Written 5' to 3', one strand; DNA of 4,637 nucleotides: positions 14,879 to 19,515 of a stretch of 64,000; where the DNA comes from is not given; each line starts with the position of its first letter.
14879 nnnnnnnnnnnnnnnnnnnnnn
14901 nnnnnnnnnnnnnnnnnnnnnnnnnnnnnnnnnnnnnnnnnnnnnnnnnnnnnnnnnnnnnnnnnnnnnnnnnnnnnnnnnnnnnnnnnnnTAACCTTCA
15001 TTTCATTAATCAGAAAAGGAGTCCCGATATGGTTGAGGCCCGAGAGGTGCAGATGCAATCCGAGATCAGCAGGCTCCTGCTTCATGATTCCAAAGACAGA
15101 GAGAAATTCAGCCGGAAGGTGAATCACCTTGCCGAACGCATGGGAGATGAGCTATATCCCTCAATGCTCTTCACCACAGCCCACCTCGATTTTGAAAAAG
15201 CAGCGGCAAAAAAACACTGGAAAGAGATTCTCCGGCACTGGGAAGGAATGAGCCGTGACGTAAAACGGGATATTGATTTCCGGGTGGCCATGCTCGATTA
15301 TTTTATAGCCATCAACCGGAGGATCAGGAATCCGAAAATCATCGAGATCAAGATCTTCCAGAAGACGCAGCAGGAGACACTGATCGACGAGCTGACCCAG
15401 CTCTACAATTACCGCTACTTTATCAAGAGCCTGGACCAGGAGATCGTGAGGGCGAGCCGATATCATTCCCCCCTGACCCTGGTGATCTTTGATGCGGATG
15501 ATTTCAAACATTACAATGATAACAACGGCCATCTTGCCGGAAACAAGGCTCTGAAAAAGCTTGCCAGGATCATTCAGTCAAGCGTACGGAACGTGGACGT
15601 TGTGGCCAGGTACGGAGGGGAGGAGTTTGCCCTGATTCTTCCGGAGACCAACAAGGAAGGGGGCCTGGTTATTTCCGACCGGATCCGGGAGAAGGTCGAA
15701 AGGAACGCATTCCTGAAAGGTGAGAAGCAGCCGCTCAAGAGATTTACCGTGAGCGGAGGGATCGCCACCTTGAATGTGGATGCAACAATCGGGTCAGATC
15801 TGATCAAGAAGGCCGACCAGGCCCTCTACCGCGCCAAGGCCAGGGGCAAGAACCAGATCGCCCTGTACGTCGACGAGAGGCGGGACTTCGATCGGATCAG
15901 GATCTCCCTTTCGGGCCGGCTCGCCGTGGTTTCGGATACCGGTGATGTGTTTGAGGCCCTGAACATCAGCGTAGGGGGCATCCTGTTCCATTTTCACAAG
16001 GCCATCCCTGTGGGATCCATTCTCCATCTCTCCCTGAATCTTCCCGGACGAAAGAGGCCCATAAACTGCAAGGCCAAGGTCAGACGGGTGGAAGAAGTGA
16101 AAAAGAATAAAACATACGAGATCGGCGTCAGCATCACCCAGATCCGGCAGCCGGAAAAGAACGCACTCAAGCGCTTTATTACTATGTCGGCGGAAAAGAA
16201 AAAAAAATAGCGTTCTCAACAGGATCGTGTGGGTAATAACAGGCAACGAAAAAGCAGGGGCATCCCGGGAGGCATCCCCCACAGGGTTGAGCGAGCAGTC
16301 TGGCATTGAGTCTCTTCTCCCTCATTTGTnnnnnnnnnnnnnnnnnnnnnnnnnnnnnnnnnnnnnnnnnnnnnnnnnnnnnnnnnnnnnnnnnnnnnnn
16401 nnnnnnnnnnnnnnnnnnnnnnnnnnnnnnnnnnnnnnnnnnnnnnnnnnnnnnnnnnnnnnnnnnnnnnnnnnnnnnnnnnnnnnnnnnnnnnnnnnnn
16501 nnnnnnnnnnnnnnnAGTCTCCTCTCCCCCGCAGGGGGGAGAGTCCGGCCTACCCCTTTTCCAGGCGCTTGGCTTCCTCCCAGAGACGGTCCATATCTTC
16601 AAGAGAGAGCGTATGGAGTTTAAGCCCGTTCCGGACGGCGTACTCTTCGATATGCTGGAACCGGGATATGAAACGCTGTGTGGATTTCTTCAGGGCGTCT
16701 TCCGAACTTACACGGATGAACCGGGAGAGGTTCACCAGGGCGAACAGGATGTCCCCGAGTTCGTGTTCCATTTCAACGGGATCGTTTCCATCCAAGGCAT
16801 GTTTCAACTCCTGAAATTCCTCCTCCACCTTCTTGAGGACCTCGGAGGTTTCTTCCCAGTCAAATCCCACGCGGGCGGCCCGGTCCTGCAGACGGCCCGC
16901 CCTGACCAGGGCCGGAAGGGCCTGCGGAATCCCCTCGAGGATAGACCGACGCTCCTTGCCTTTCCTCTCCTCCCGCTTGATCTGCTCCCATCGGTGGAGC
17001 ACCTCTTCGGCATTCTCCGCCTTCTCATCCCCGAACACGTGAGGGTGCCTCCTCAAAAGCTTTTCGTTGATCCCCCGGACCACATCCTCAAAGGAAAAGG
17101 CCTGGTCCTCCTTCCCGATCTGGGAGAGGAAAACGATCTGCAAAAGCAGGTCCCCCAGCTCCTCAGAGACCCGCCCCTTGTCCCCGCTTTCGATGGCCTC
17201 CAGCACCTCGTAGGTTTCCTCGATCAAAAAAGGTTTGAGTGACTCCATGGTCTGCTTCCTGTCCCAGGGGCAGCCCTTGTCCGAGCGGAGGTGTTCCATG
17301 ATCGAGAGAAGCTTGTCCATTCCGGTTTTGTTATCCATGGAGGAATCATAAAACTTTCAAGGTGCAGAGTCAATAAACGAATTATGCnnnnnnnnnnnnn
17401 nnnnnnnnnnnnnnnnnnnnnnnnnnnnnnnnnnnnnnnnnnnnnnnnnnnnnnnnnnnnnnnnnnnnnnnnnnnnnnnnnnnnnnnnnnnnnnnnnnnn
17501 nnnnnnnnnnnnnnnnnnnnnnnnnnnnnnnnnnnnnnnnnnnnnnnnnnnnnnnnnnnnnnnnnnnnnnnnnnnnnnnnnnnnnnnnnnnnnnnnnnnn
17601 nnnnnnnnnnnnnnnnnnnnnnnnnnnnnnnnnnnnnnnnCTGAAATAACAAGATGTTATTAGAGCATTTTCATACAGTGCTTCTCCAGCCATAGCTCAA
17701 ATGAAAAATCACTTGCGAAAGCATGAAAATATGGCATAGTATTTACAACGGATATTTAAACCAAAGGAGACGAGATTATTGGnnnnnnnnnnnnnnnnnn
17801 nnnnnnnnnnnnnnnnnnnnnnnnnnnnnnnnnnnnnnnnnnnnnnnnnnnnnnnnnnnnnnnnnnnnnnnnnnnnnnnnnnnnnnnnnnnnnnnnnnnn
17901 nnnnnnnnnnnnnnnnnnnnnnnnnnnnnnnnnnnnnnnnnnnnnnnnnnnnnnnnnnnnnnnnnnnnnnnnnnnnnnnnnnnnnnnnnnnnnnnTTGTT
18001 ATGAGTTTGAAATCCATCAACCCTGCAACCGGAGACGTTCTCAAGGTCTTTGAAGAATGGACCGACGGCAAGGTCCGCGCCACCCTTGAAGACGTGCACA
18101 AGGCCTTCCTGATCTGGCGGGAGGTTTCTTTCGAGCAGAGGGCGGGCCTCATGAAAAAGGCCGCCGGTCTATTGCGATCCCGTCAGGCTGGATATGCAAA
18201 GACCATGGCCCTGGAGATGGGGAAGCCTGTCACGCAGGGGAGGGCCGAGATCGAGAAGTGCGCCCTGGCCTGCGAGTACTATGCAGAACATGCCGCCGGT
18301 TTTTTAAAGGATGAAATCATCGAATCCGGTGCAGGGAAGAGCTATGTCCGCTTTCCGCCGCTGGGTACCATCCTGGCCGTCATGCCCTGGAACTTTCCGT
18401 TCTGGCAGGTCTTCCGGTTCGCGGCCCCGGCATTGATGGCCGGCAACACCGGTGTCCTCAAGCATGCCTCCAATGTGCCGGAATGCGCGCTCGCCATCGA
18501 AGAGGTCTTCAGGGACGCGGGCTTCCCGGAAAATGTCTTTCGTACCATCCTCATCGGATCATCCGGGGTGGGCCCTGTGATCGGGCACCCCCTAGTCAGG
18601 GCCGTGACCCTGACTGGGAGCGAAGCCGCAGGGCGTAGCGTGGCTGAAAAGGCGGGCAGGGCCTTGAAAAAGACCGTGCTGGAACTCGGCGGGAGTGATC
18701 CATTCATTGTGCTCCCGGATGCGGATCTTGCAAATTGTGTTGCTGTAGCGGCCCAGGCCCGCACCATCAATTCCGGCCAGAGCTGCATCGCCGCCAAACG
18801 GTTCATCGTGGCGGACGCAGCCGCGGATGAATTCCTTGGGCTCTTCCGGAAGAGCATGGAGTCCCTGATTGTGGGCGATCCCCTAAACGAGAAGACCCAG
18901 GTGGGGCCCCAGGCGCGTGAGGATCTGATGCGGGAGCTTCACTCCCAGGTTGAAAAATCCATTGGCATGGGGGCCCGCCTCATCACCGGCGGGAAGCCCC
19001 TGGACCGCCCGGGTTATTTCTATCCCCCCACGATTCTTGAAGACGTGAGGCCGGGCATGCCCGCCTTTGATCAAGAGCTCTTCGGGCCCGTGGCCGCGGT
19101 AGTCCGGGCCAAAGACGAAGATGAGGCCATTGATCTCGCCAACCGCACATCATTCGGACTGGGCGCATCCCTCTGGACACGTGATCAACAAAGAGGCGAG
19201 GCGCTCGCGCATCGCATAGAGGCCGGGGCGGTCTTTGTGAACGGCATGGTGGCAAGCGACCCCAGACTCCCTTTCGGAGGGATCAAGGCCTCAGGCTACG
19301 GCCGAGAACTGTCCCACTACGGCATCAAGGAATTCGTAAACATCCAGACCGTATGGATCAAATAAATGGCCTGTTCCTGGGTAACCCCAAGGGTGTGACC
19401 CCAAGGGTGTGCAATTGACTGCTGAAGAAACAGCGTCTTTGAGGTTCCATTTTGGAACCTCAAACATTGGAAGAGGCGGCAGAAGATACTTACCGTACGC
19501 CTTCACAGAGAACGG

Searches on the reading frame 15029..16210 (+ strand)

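Call 51: search_protein_families(library=pfam, proteins=[window:15029-16210:+], max_evalue=0.00001)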
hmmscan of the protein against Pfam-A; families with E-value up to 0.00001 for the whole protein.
window:15029-16210:+ (393 aa): 2 families
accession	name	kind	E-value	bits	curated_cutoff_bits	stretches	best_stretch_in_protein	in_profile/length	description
PF00990.26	GGDEF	-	6.9e-45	153.1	23.8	1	118-276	2-161/161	Diguanylate cyclase, GGDEF domain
PF07238.19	PilZ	-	5.5e-13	49.6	22.5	1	283-384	1-100/102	PilZ domain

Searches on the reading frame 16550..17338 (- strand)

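Call 51: search_protein_families(library=pfam, proteins=[window:16550-17338:-], max_evalue=0.00001)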
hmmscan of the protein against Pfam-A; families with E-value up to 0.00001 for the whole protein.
window:16550-17338:- (262 aa): 3 families
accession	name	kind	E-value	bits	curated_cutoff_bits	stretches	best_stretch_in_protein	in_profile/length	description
PF03819.22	MazG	-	1.1e-38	131.8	22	2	29-102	1-74/74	MazG nucleotide pyrophosphohydrolase domain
PF01503.22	PRA-PH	-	1.5e-10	41.8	21.3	0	159-211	20-74/86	Phosphoribosyl-ATP pyrophosphohydrolase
PF12643.12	MazG-like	-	9.1e-06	26.3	27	0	30-73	7-50/85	MazG-like family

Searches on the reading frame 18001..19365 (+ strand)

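Call 51: search_protein_families(library=pfam, proteins=[window:18001-19365:+], max_evalue=0.00001)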
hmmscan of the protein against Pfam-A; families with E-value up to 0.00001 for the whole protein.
window:18001-19365:+ (454 aa): 1 family
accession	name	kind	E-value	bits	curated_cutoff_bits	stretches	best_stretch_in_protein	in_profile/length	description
PF00171.27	Aldedh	-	8.3e-135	450.3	23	1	3-451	9-461/461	Aldehyde dehydrogenase family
